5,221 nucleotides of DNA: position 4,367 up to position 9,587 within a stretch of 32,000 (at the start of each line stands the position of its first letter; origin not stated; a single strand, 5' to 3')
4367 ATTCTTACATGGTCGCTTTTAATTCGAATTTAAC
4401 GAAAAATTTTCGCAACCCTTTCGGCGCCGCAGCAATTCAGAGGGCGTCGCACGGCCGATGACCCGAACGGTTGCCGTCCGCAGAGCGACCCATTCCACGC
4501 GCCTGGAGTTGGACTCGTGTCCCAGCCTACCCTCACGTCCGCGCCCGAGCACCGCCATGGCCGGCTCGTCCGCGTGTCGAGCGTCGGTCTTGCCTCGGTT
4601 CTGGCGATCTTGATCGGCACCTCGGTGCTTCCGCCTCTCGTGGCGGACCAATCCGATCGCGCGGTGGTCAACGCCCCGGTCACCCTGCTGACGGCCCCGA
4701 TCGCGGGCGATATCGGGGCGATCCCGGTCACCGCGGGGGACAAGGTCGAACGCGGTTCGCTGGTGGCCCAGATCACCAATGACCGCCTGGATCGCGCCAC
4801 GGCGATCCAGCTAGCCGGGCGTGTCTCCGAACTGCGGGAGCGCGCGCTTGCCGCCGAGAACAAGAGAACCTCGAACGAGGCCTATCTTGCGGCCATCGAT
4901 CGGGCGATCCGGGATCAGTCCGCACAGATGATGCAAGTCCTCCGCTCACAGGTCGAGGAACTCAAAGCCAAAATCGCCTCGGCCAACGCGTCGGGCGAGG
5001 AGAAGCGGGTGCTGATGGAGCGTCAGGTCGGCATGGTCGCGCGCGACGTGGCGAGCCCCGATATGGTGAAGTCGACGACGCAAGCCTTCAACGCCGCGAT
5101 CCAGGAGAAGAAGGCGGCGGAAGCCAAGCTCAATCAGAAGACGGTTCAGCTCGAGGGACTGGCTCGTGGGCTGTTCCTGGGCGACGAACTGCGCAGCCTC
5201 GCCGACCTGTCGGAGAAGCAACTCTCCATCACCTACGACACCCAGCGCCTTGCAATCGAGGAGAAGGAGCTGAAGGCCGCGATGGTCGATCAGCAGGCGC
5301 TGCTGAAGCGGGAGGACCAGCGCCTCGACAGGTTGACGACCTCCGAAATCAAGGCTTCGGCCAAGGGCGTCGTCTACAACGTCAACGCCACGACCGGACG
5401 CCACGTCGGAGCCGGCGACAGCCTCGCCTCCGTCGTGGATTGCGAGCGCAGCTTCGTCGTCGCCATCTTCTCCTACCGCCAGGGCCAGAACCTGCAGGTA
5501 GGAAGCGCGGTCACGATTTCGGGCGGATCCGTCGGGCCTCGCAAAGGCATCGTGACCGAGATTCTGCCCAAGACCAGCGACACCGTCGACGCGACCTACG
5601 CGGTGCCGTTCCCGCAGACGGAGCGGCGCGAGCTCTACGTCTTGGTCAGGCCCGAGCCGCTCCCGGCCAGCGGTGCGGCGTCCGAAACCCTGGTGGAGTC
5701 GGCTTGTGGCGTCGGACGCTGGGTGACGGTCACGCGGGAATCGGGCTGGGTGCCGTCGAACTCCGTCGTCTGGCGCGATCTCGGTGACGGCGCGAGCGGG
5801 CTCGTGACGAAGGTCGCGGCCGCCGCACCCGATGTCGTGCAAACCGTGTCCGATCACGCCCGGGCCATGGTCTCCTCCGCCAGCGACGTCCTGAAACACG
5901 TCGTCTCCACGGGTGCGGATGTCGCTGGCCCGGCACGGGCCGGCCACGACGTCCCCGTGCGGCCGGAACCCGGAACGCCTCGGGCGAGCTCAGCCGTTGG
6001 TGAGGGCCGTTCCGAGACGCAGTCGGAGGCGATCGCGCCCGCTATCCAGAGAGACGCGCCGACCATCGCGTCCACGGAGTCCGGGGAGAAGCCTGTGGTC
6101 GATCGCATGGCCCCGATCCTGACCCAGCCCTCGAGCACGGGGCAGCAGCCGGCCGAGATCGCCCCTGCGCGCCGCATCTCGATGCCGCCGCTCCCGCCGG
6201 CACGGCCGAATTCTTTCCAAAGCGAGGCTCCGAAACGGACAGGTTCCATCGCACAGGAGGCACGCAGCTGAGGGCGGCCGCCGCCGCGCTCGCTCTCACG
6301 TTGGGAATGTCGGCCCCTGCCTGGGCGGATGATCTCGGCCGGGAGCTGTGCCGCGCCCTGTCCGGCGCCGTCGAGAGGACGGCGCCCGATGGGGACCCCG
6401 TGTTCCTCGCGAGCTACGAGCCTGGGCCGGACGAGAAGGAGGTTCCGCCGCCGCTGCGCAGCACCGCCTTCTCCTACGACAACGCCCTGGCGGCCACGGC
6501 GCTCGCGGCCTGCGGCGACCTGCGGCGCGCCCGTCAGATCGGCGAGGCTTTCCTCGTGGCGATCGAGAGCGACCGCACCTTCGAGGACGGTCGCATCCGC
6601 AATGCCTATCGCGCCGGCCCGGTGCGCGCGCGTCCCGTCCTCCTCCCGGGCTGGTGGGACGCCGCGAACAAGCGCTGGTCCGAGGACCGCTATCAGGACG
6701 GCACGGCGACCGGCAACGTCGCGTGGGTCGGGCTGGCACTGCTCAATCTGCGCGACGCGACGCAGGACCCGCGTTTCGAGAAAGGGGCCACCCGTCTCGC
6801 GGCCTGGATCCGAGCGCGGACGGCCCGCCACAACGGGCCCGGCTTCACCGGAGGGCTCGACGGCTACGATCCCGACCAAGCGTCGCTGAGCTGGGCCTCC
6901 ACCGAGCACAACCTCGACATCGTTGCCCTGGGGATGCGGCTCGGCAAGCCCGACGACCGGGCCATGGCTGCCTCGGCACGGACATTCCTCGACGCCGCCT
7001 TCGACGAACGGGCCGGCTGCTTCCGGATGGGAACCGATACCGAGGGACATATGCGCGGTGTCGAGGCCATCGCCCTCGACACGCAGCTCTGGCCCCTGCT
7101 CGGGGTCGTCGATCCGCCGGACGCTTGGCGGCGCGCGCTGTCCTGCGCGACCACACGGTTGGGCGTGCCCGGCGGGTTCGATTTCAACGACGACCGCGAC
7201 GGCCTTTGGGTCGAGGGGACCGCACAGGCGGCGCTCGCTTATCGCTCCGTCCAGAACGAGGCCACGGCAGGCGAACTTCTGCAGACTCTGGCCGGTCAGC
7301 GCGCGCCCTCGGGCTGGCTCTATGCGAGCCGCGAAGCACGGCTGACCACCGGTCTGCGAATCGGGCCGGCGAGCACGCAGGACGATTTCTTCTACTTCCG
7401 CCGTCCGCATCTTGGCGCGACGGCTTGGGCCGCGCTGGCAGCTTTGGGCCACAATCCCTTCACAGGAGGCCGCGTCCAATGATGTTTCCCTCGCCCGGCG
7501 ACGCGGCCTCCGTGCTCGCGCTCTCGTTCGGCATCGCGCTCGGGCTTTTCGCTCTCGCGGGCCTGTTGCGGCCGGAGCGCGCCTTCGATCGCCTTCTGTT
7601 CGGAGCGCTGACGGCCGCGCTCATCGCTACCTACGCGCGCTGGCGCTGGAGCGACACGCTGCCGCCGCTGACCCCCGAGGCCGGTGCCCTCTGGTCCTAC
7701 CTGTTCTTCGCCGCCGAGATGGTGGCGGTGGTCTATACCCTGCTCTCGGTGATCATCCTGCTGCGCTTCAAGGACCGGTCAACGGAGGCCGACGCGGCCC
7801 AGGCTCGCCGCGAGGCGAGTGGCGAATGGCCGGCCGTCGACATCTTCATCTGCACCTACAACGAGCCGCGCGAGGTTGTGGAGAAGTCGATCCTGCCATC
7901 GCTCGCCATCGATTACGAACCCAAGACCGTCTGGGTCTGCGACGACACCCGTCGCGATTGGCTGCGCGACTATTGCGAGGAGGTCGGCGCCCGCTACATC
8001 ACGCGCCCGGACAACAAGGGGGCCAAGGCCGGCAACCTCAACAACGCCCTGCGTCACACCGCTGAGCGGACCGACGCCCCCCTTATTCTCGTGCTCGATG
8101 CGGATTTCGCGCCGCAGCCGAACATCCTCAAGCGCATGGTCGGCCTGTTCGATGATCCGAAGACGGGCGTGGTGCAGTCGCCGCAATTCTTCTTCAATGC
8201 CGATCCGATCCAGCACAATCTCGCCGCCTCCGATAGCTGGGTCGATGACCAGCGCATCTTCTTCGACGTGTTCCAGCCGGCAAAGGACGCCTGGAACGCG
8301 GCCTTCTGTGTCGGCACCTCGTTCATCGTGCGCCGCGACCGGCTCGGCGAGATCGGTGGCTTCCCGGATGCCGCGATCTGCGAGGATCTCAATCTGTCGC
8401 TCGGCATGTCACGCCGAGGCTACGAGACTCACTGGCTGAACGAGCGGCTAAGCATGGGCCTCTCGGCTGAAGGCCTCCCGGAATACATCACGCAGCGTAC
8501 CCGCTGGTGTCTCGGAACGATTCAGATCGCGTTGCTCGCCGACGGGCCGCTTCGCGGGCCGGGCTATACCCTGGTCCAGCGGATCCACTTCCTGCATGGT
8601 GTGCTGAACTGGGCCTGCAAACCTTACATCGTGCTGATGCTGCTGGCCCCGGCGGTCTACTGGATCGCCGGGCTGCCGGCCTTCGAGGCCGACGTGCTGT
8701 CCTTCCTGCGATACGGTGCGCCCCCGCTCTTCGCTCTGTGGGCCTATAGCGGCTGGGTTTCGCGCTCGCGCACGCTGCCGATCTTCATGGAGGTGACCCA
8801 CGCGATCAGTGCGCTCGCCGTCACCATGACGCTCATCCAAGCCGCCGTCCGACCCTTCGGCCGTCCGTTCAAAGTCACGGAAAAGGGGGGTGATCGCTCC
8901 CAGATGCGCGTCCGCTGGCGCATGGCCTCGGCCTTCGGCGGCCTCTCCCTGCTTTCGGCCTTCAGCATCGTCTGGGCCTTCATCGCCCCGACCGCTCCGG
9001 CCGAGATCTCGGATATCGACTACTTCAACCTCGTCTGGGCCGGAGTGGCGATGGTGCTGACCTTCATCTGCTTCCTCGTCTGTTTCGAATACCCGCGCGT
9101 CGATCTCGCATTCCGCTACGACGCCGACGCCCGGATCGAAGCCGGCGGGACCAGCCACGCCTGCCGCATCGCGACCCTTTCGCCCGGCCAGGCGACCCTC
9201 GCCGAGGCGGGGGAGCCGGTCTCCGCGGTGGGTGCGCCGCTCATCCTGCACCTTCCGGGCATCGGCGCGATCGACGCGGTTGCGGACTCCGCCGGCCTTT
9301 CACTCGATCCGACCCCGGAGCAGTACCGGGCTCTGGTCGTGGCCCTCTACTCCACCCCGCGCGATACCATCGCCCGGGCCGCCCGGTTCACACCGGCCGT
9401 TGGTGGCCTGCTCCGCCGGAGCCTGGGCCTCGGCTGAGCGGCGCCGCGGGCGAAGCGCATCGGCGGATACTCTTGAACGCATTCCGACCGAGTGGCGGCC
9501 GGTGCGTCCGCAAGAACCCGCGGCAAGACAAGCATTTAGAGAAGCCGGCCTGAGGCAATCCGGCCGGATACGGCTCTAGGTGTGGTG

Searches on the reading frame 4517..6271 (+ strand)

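Call 50: search_protein_families(library=pfam, proteins=[window:4517-6271:+], max_evalue=0.001)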
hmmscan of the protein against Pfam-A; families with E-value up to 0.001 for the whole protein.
window:4517-6271:+ (584 aa): 4 families
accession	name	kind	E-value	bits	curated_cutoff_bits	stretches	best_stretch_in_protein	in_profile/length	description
PF13437.12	HlyD_3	-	5.9e-13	49.9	22.2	1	278-357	2-84/106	HlyD family secretion protein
PF16576.10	HlyD_D23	-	2.1e-08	34.1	30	1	177-352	50-187/214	Barrel-sandwich domain of CusB or HlyD membrane-fusion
PF00364.28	Biotin_lipoyl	-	1.3e-05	25.3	22.1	0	59-86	46-73/73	Biotin-requiring enzyme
PF12700.13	HlyD_2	-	1.5e-05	24.4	25.1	0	71-170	79-177/416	HlyD family secretion protein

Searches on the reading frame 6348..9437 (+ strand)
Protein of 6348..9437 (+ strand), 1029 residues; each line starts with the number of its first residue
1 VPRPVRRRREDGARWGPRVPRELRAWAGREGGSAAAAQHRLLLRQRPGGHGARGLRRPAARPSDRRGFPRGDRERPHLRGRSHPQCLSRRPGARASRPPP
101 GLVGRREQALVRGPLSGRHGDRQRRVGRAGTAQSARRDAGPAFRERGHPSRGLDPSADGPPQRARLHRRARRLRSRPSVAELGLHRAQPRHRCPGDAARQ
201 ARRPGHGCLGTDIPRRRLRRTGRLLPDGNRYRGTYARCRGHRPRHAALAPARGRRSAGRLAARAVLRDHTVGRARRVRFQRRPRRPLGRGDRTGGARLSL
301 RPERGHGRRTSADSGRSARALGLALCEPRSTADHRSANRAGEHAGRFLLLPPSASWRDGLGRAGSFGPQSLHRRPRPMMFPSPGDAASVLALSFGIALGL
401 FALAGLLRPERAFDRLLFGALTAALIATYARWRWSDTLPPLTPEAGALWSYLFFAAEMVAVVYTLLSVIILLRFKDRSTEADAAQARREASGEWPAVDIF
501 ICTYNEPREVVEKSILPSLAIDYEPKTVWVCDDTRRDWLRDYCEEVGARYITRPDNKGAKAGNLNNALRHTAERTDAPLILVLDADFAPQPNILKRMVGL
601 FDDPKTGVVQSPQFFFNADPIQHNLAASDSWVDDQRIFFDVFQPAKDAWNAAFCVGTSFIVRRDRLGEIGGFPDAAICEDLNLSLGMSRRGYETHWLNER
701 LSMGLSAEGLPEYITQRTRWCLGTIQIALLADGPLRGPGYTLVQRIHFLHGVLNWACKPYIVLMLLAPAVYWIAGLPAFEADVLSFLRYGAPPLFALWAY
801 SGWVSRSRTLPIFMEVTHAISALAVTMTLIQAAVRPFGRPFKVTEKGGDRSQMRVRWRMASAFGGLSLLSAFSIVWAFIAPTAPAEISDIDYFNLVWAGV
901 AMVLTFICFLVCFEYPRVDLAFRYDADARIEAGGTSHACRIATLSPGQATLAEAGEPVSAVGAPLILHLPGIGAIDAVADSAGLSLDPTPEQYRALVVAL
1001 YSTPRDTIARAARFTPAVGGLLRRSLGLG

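Call 6: search_protein_families(library=pfam, proteins=[window:6348-9437:+], max_evalue=0.01)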
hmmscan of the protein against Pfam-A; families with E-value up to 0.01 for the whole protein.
window:6348-9437:+ (1029 aa): 5 families
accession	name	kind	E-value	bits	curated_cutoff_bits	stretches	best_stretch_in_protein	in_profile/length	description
PF00535.33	Glycos_transf_2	-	9.8e-20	71.6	23.3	1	499-668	2-166/168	Glycosyl transferase family 2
PF13641.12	Glyco_tranf_2_3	-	5.8e-19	69.5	27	1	495-721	1-228/230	Glycosyltransferase like family 2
PF13632.12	Glyco_trans_2_3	-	8.5e-18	65.3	27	1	580-774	2-185/198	Glycosyl transferase family group 2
PF13506.12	Glyco_transf_21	-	2.5e-12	47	21.7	1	566-720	20-172/174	Glycosyl transferase family 21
PF03552.20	Cellulose_synt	-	0.00046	19.3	24.7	1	558-666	182-288/722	Cellulose synthase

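Call 7: search_protein_families(library=ncbifam, proteins=[window:6348-9437:+], max_evalue=0.01)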
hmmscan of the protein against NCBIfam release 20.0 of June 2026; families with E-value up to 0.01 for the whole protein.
window:6348-9437:+ (1029 aa): 14 families
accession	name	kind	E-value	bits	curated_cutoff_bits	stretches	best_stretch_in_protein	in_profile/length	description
TIGR03030.1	CelA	equivalog_domain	1.3e-97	327.6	699.1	1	396-931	40-582/714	UDP-forming cellulose synthase catalytic subunit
NF008558.0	PRK11498.1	equivalog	2.8e-69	234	992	1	411-912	195-689/872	UDP-forming cellulose synthase catalytic subunit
TIGR03937.1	PgaC_IcaA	equivalog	6.3e-11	41.9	422.3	1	452-729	5-275/407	poly-beta-1,6-N-acetyl-D-glucosamine synthase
TIGR03472.1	HpnI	equivalog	2.2e-10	39.9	310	1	559-722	113-270/373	bacteriohopanetetrol glucosamine biosynthesis glycosyltransferase HpnI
TIGR04242.1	nodulat_NodC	equivalog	5.9e-09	35.4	550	1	460-609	11-164/395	chitooligosaccharide synthase NodC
NF053846.1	glyco_with_XrtP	equivalog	1.5e-08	33.7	520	1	675-729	249-303/440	XrtP-associated glycosyltransferase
NF003958.0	PRK05454.2-1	equivalog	1.8e-08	33.1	419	2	549-618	178-246/704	glucans biosynthesis glucosyltransferase MdoH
NF003962.0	PRK05454.2-5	equivalog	2.5e-07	29.7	328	1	688-769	350-428/641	glucans biosynthesis glucosyltransferase MdoH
TIGR04283.1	glyco_like_mftF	equivalog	8e-05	22.3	182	1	499-700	3-181/221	TIGR04283 family arsenosugar biosynthesis glycosyltransferase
NF003960.0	PRK05454.2-3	equivalog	0.00031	19.3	829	1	676-779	361-461/659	glucans biosynthesis glucosyltransferase MdoH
NF003959.0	PRK05454.2-2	equivalog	0.00035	19.1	550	0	549-611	159-220/599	glucans biosynthesis glucosyltransferase MdoH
NF003956.0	PRK05454.1-3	equivalog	0.00035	18.9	864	0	529-613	184-268/718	glucans biosynthesis glucosyltransferase MdoH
NF045692.1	OglycostaseCruG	equivalog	0.0014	17.6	600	1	466-695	12-246/386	2'-O-glycosyltransferase CruG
NF041875.1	EPS_EpsD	equivalog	0.0066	15.9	370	0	498-698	2-200/325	exopolysaccharide biosynthesis glycosyltransferase EpsD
